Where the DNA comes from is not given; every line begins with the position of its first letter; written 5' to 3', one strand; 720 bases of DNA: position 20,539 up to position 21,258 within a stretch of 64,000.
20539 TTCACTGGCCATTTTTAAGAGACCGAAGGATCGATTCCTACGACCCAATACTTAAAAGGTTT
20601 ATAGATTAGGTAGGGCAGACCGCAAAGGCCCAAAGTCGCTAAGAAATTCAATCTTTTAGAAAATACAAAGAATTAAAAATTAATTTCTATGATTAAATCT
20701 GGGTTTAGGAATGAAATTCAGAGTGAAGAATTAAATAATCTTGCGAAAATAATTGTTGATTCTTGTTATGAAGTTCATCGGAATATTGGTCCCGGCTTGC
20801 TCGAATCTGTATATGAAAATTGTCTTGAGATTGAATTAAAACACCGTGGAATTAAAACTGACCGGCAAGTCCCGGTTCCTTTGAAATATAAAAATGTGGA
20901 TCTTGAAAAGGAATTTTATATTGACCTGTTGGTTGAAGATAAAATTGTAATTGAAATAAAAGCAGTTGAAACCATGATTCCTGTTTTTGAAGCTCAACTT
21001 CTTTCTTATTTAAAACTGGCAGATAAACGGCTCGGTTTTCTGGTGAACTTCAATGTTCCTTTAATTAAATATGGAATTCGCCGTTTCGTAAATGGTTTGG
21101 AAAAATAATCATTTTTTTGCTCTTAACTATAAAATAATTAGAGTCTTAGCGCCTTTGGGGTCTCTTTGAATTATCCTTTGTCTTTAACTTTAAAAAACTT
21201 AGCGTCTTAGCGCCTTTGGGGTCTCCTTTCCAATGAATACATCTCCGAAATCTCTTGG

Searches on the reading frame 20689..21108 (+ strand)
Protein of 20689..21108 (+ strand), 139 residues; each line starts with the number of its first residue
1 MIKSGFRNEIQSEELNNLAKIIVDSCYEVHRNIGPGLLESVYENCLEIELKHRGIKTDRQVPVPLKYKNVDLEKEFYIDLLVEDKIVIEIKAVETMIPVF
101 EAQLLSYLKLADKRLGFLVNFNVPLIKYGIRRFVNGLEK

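Call 49: search_protein_families(library=pfam, proteins=[window:20689-21108:+], max_evalue=0.00001)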
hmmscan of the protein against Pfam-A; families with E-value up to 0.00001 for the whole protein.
window:20689-21108:+ (139 aa): 1 family
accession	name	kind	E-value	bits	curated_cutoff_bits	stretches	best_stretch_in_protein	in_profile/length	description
PF13366.12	PDDEXK_3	-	1.3e-40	138.8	22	1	17-133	2-117/117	PD-(D/E)XK nuclease superfamily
